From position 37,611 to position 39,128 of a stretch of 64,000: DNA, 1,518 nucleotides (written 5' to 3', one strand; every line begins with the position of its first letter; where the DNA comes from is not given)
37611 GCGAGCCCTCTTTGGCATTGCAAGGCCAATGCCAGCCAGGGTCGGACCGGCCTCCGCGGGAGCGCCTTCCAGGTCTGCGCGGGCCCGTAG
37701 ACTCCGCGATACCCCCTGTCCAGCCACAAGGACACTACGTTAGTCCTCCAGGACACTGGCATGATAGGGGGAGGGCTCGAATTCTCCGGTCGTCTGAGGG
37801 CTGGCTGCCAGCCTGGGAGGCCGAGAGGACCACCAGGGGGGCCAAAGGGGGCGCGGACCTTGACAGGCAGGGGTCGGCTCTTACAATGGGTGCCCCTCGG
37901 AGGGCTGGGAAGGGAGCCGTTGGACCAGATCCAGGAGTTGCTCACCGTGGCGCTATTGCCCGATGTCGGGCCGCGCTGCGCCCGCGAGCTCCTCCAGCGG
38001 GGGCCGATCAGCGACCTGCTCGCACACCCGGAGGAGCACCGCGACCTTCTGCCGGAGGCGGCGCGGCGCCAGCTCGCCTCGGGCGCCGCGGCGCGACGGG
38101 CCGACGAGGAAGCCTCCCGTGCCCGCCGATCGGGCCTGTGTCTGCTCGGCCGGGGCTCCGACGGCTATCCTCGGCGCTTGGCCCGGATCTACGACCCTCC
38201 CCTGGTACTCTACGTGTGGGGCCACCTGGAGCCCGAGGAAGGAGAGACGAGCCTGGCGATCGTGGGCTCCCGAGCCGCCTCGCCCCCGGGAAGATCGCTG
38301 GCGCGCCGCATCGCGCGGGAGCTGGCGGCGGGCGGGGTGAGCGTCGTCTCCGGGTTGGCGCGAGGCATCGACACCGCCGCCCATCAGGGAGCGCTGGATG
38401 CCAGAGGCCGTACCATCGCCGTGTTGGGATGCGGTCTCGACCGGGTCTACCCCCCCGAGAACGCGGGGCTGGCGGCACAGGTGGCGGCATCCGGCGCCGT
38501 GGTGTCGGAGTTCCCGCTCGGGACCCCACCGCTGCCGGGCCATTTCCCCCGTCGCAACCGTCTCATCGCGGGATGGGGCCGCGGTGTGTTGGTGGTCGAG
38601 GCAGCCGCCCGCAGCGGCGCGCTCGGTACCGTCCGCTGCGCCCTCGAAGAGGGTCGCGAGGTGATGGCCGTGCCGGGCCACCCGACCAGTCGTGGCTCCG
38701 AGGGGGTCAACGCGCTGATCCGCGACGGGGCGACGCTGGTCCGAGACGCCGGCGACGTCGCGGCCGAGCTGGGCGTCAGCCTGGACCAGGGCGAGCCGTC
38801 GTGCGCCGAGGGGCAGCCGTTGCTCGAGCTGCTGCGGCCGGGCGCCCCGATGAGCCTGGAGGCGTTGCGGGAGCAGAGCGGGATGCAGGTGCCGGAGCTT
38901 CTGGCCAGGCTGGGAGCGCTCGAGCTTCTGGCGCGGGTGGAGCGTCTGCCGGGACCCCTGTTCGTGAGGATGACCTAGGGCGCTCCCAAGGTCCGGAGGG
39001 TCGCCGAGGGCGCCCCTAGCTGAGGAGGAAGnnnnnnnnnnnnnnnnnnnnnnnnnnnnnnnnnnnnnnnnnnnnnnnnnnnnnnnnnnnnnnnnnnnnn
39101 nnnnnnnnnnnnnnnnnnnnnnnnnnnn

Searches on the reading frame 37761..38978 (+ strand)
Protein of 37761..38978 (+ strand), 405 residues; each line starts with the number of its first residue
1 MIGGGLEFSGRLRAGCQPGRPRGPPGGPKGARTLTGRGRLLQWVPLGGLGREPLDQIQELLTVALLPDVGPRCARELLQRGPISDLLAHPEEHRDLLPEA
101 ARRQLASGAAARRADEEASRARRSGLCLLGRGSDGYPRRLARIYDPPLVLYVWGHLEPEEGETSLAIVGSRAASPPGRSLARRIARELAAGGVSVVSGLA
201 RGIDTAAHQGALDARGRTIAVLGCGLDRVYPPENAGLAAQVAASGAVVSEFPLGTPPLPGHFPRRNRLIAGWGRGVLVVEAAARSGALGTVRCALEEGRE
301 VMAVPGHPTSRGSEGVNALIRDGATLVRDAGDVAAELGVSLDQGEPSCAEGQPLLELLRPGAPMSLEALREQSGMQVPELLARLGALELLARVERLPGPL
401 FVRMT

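Call 72: search_protein_families(library=pfam, proteins=[window:37761-38978:+], max_evalue=0.001)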
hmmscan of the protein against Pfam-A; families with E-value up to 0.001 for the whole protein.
window:37761-38978:+ (405 aa): 3 families
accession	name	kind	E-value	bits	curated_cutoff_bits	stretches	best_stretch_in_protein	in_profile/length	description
PF02481.21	DNA_processg_A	-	6.4e-73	244.9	29.6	1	125-328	6-211/212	DNA recombination-mediator protein A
PF17782.7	DprA_WH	-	8.5e-07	29.4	22.9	1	349-398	12-60/61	DprA winged helix domain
PF18306.6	LDcluster4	-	3.7e-05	23.8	26.3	1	165-302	4-121/151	SLOG cluster4 family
